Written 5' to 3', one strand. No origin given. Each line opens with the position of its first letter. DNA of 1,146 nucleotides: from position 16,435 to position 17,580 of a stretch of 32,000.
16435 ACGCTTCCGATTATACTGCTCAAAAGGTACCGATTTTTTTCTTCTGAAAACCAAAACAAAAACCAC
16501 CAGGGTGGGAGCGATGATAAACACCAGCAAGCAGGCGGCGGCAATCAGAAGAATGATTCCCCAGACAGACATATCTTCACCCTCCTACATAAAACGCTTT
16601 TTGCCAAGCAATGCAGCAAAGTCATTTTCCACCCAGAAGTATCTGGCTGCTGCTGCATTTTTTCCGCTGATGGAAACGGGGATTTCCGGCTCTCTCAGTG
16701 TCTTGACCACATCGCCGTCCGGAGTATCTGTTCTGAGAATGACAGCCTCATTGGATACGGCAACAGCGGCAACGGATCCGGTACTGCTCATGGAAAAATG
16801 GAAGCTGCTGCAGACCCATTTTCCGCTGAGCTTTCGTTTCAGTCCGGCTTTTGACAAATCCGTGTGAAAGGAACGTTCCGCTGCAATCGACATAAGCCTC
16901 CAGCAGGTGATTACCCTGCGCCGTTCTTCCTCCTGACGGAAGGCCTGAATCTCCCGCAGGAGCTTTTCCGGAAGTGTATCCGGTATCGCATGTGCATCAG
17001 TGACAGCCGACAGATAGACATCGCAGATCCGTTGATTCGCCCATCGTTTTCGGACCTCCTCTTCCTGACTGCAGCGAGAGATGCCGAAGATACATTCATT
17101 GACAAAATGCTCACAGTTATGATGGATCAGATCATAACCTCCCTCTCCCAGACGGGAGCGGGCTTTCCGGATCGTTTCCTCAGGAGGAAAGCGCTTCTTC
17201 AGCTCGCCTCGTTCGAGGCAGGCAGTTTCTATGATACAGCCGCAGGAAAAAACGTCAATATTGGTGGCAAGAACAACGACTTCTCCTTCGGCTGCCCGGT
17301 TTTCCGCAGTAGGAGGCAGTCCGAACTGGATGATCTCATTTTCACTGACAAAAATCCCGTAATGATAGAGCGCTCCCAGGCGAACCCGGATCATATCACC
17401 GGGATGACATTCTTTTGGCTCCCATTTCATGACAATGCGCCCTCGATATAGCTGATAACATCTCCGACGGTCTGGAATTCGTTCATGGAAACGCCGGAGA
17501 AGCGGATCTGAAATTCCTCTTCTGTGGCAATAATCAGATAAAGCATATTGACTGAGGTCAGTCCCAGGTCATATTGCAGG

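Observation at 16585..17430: LRAT/PLAAT-like Cys-His domain fused to a degenerate phosphopantetheinyl-transferase-like region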

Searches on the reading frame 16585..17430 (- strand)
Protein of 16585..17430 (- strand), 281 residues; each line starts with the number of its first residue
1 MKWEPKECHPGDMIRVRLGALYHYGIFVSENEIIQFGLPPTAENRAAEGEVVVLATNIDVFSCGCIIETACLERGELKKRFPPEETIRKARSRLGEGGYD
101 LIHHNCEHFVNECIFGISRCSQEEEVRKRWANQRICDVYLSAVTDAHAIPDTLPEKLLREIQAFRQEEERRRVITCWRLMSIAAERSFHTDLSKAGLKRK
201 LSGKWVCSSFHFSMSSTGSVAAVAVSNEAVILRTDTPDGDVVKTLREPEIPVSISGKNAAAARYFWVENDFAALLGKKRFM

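Call 4: search_protein_families(library=pfam, proteins=[window:16585-17430:-], max_evalue=0.1)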
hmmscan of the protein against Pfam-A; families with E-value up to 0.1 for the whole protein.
window:16585-17430:- (281 aa): 2 families
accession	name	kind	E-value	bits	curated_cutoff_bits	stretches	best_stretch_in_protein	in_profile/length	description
PF04970.19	LRAT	-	1.4e-16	61.4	24.3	1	7-117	2-118/120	Lecithin retinol acyltransferase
PF05903.20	Peptidase_C97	-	0.023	15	29.2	1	87-113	91-117/151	PPPDE putative peptidase domain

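Call 6: search_protein_families(library=ncbifam, proteins=[window:16585-17430:-], max_evalue=0.1)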
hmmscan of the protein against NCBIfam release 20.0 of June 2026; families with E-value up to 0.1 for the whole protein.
window:16585-17430:- (281 aa): 0 families

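Call 7: find_homologous_proteins(query=window:16585-17430:-, max_evalue=0.001)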
Query window:16585-17430:- (281 aa): 288 proteins with E <= 0.001 among 5297 candidates; the best 120 are listed.
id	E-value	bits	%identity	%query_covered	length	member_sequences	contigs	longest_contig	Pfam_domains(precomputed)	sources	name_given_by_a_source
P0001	5.8e-189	644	100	100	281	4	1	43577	PF04970.20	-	-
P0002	2.6e-111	389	61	100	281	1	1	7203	PF04970.20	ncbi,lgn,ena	-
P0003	5.2e-110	385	59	100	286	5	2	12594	PF04970.20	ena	-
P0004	2.8e-109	383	58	100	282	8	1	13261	PF04970.20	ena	-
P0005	7.1e-108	378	57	100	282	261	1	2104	PF04970.20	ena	-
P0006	1.1e-107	377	57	100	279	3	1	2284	PF04970.20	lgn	-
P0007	1.2e-107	377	57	100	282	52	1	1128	PF04970.20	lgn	-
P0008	1.3e-107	377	57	100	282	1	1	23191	PF04970.20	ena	-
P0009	3.1e-107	376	58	100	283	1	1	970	PF04970.20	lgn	-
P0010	4.0e-107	376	57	100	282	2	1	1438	PF04970.20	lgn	-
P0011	6.6e-107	375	57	100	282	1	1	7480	PF04970.20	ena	-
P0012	8.3e-107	375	57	100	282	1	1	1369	PF04970.20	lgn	-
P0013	9.1e-107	374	57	100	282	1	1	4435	PF04970.20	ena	-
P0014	9.6e-107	374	57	100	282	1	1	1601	PF04970.20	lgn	-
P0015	1.3e-106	374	57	100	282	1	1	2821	PF04970.20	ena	-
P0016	1.6e-106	374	57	100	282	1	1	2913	PF04970.20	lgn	-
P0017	2.2e-106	373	56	100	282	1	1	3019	PF04970.20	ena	-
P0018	3.1e-106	373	57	100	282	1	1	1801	PF04970.20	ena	-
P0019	3.2e-106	373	57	100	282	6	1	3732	PF04970.20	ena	-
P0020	4.0e-106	372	57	100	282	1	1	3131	PF04970.20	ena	-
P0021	4.8e-106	372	57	100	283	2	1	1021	PF04970.20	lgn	-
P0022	5.0e-106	372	57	100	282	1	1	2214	PF04970.20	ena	-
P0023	5.9e-106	372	56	100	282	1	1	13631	PF04970.20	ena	-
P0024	6.6e-106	372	55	100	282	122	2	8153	PF04970.20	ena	-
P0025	7.7e-106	371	56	100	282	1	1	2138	PF04970.20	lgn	-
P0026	1.0e-105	371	56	100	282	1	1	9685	PF04970.20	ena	-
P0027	1.6e-105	370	56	100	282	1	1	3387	PF04970.20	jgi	-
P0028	1.7e-105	370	56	100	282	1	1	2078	PF04970.20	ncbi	ncbi:MAG: lecithin retinol acyltransferase family protein [Ruminococcus sp.]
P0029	1.9e-105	370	56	100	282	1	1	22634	PF04970.20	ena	-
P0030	2.3e-105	370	58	100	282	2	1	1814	PF04970.20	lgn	-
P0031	3.1e-105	369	56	100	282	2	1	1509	PF04970.20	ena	-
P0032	3.2e-105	369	58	100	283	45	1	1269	PF04970.20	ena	-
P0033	9.0e-105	368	56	100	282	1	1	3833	PF04970.20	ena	-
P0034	9.6e-105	368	56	100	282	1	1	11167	PF04970.20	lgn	-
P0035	9.6e-105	368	56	100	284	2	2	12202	PF04970.20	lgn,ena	-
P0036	1.0e-104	368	56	100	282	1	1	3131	PF04970.20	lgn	-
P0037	1.2e-104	367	56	100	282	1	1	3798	PF04970.20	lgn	-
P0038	1.4e-104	367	56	100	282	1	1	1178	PF04970.20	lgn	-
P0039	1.5e-104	367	57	100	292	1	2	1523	PF04970.20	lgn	-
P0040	1.6e-104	367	58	100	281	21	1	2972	PF04970.20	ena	-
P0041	3.2e-104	366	59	100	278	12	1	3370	PF04970.20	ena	-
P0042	3.4e-104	366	57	100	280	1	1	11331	PF04970.20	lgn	-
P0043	6.7e-104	365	58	100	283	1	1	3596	PF04970.20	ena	-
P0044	6.8e-104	365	55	100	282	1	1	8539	PF04970.20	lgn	-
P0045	9.7e-104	364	56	100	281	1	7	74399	PF04970.20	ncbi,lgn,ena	-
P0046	1.2e-103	364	55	100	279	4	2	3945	PF04970.20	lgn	-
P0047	1.5e-103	364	54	100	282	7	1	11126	PF04970.20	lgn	-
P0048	2.0e-103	363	56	100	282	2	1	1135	PF04970.20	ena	-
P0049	2.8e-103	363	54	100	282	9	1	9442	PF04970.20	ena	-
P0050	3.7e-103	363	55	100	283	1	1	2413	PF04970.20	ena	-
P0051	3.9e-103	362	57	100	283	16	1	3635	PF04970.20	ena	-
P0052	1.6e-102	360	58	100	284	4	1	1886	PF04970.20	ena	-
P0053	2.1e-102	360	57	100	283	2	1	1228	PF04970.20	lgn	-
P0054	2.2e-102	360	56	100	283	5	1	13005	PF04970.20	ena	-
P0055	3.1e-102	360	56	100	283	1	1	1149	PF04970.20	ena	-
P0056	3.4e-102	359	56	100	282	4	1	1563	PF04970.20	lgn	-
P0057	9.3e-102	358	55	100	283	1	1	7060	PF04970.20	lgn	-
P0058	9.4e-102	358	55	100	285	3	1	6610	PF04970.20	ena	-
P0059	1.1e-101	358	55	100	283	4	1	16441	PF04970.20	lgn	-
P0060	1.3e-101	358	54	100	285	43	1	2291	PF04970.20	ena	-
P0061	1.4e-101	357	55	100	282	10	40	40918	PF04970.20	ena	-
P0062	1.6e-101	357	55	100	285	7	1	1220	PF04970.20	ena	-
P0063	1.6e-101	357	55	100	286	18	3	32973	PF04970.20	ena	-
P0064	2.6e-101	356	56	100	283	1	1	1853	PF04970.20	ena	-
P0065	7.5e-101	355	54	100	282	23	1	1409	PF04970.20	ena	-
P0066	1.2e-100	354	57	95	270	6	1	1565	PF04970.20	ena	-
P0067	2.7e-100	353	55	100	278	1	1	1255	PF04970.20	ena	-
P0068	2.4e-99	350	56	100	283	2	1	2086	PF04970.20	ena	-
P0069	5.6e-99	349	56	100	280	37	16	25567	PF04970.20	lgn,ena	-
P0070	9.4e-99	348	55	100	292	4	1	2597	PF04970.20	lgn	-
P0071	1.2e-98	348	55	100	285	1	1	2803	PF04970.20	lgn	-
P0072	2.4e-96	340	53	100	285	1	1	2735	PF04970.20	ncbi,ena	-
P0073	4.0e-95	336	54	96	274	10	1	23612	PF04970.20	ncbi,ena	-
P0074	9.0e-95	335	53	95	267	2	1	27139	PF04970.20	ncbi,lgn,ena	-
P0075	7.5e-94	332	52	100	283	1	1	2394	PF04970.20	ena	-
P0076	5.0e-93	329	51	100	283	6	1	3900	PF04970.20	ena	-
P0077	4.3e-92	326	51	100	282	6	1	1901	PF04970.20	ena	-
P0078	7.9e-91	322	51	100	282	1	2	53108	PF04970.20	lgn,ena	-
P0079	1.1e-88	315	52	100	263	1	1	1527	PF04970.20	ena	-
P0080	2.8e-84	301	50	100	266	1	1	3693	PF04970.20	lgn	-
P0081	5.5e-82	293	51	100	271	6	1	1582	PF04970.20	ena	-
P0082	1.9e-81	291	49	95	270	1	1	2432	PF04970.20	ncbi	-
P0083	2.4e-81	291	49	100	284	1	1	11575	PF04970.20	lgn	-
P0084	3.5e-80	287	50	100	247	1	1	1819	PF04970.20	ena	-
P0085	1.4e-76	275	62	67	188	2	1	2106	PF04970.20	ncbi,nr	ncbi:MAG: lecithin retinol acyltransferase family protein, partial [Ruminococcus sp.]|nr:lecithin re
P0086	1.7e-74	269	65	61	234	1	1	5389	PF04970.20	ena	-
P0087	3.0e-73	264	51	82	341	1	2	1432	PF01648.26,PF04970.20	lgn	-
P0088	3.2e-72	261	51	82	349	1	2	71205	PF01648.26,PF04970.20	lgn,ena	-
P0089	2.3e-71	258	51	82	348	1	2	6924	PF01648.26,PF04970.20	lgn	-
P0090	1.5e-70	256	47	84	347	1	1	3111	PF01648.26,PF04970.20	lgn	-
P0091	9.3e-69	250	50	82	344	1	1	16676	PF01648.26,PF04970.20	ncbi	-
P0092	1.3e-68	249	46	88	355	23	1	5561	PF01648.26,PF04970.20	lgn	-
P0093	2.1e-67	245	46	85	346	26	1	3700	PF01648.26,PF04970.20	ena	-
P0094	3.3e-67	245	49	84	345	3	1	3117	PF01648.26,PF04970.20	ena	-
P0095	5.4e-67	244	44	100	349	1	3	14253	PF01648.26,PF04970.20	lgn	-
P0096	5.8e-67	244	49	82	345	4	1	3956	PF01648.26,PF04970.20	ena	-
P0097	7.6e-67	243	48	82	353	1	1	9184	PF01648.26,PF04970.20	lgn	-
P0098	1.1e-66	243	49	85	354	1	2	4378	PF01648.26,PF04970.20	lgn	-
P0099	2.1e-66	242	49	82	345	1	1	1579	PF01648.26,PF04970.20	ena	-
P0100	2.7e-66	242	49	78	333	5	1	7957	PF04970.20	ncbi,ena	-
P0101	7.0e-66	240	47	82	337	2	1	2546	PF04970.20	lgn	-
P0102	1.1e-65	240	48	82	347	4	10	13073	PF01648.26,PF04970.20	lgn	-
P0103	1.5e-65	239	48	81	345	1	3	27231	PF01648.26,PF04970.20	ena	-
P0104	1.6e-65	239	48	82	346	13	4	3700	PF01648.26,PF04970.20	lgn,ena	-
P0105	1.6e-65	239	47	82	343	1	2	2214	PF01648.26,PF04970.20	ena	-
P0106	2.8e-65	238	48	82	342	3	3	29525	PF01648.26,PF04970.20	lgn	-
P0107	3.2e-65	238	47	77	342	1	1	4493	PF01648.26,PF04970.20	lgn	-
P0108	3.2e-65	238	48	82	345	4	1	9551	PF01648.26,PF04970.20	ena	-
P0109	4.6e-65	238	47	82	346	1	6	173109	PF01648.26,PF04970.20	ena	-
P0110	4.7e-65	238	48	85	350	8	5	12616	PF01648.26,PF04970.20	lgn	-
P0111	5.0e-65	237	45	84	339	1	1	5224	PF01648.26,PF04970.20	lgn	-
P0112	5.3e-65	237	47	82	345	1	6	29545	PF01648.26,PF04970.20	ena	-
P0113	7.6e-65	237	48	77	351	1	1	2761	PF01648.26,PF04970.20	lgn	-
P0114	8.1e-65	237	48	82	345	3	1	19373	PF01648.26,PF04970.20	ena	-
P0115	1.2e-64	236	45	85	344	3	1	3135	PF04970.20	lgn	-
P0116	1.4e-64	236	47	78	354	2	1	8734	PF04970.20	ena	-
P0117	1.6e-64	236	47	82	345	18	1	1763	PF01648.26,PF04970.20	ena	-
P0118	2.1e-64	235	45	85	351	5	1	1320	PF01648.26,PF04970.20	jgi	jgi:hypothetical protein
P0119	2.4e-64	235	47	82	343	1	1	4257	PF01648.26,PF04970.20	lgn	-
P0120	3.2e-64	235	47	93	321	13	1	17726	PF04970.20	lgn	-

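Call 8: search_solved_structures(query=window:16585-17430:-, max_evalue=10, show_alignments=3)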
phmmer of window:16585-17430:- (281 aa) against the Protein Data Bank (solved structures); distinct sequences matched with E-value up to 10: 9.
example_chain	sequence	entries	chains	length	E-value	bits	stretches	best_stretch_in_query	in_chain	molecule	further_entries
4dot_A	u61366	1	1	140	3.6e-07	32.9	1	7-126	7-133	Group XVI phospholipase A2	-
4fa0_A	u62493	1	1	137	4e-07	32.7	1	7-125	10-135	Group XVI phospholipase A1/A2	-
7zom_A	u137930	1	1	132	7e-07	31.9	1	7-122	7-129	Phospholipase A and acyltransferase 3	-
7c3z_A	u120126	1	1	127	1.2e-05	27.8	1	7-119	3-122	HRAS-like suppressor 3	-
4dpz_X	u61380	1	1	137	2e-05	27.1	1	10-124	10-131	HRAS-like suppressor 2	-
2kyt_A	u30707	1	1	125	2e-05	27.1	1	7-117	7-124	Group XVI phospholipase A2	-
4q95_A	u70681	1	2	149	6e-05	25.6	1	81-123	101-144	HRAS-like suppressor 3, Lecithin retinol acyltransferase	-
2lkt_A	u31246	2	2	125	7.9e-05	25.2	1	6-116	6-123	Retinoic acid receptor responder protein 3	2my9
7zot_A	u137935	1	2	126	0.00016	24.1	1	6-116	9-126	Phospholipase A and acyltransferase 4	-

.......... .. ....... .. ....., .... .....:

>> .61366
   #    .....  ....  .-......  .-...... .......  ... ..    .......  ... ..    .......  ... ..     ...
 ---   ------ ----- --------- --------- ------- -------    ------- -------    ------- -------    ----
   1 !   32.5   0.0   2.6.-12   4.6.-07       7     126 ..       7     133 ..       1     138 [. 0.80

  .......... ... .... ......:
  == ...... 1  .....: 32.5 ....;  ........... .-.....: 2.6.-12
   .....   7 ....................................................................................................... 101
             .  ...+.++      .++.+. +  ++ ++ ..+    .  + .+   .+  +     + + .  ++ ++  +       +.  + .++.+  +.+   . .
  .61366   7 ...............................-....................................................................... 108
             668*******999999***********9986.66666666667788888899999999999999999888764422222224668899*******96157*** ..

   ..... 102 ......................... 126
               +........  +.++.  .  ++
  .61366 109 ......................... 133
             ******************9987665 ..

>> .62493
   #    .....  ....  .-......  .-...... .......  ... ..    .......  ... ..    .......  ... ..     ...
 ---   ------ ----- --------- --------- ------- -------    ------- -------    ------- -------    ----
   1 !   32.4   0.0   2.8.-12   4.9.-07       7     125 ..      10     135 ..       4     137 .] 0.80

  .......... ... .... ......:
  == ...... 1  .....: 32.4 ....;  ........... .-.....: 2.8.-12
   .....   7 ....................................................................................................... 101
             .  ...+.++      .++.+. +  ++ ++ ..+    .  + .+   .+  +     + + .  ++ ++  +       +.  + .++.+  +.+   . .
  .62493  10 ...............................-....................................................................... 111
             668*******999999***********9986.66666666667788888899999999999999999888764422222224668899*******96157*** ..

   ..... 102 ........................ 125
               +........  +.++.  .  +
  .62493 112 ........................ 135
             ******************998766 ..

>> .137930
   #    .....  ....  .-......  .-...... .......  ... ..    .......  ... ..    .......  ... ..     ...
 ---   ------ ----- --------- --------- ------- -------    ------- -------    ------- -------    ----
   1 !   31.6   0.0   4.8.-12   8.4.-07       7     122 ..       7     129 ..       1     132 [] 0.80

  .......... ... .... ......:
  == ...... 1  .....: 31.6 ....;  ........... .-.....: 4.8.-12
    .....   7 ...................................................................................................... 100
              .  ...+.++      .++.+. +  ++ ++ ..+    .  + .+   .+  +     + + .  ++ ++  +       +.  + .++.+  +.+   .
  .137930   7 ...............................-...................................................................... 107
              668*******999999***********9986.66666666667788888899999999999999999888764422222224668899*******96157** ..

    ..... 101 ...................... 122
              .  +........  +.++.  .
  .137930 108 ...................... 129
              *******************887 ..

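Call 22: find_encoding_contigs(protein=P0088, flank=10000, max_places=2)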
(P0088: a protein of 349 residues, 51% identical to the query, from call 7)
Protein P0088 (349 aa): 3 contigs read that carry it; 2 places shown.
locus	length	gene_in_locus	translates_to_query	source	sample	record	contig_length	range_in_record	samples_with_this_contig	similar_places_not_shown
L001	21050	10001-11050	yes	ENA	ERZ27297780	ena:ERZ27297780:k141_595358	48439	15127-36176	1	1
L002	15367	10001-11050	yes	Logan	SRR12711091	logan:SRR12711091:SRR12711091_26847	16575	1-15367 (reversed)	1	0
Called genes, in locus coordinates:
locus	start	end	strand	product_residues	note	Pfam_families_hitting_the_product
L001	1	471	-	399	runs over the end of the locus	PF11381:DUF3185, PF18912:DZR_2 (faint), PF17032:Zn_ribbon_15 (faint), PF10571:UPF0547 (weak), PF13240:Zn_Ribbon_1 (weak), PF12773:DZR, PF13240:Zn_Ribbon_1 (weak), PF13248:Zn_ribbon_3 (weak), +1 more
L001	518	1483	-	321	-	-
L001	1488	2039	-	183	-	PF13240:Zn_Ribbon_1 (weak)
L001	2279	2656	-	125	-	-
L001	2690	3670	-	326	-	PF00069:Pkinase, PF07714:PK_Tyr_Ser-Thr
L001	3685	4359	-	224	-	PF13519:VWA_2 (faint), PF25106:VWA_4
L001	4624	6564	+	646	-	PF00501:AMP-binding, PF00550:PP-binding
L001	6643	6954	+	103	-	-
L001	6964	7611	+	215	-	PF01553:Acyltransferase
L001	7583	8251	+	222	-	PF01553:Acyltransferase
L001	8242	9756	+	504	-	PF00501:AMP-binding, PF23562:AMP-binding_C_3 (weak)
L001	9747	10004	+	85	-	PF00550:PP-binding (weak)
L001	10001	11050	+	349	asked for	PF04970:LRAT, PF01648:ACPS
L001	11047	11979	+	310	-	PF02129:Peptidase_S15, PF00561:Abhydrolase_1, PF12146:Hydrolase_4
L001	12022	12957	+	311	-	PF02645:DegV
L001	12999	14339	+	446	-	PF07690:MFS_1, PF13347:MFS_2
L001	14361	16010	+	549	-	PF02734:Dak2, PF21645:FakA-like_M, PF13684:FakA-like_C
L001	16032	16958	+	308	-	PF00561:Abhydrolase_1, PF12146:Hydrolase_4 (weak)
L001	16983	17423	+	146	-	PF13240:Zn_Ribbon_1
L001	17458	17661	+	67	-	-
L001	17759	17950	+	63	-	-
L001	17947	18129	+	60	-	-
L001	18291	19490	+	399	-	-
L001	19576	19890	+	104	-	-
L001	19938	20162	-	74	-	-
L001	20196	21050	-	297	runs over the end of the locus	PF05257:CHAP, PF01471:PG_binding_1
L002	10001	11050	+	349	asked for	PF04970:LRAT, PF01648:ACPS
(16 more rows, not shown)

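Call 24: find_encoding_contigs(protein=P0001, flank=10000, max_places=3)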
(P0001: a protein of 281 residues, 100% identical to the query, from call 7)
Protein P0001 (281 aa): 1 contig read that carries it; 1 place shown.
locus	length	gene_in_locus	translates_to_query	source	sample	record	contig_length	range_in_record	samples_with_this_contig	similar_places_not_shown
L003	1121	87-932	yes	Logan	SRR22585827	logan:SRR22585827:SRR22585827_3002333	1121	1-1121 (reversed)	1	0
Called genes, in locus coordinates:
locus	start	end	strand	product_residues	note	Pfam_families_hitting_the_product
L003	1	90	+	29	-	?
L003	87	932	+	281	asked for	PF04970:LRAT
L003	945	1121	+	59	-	?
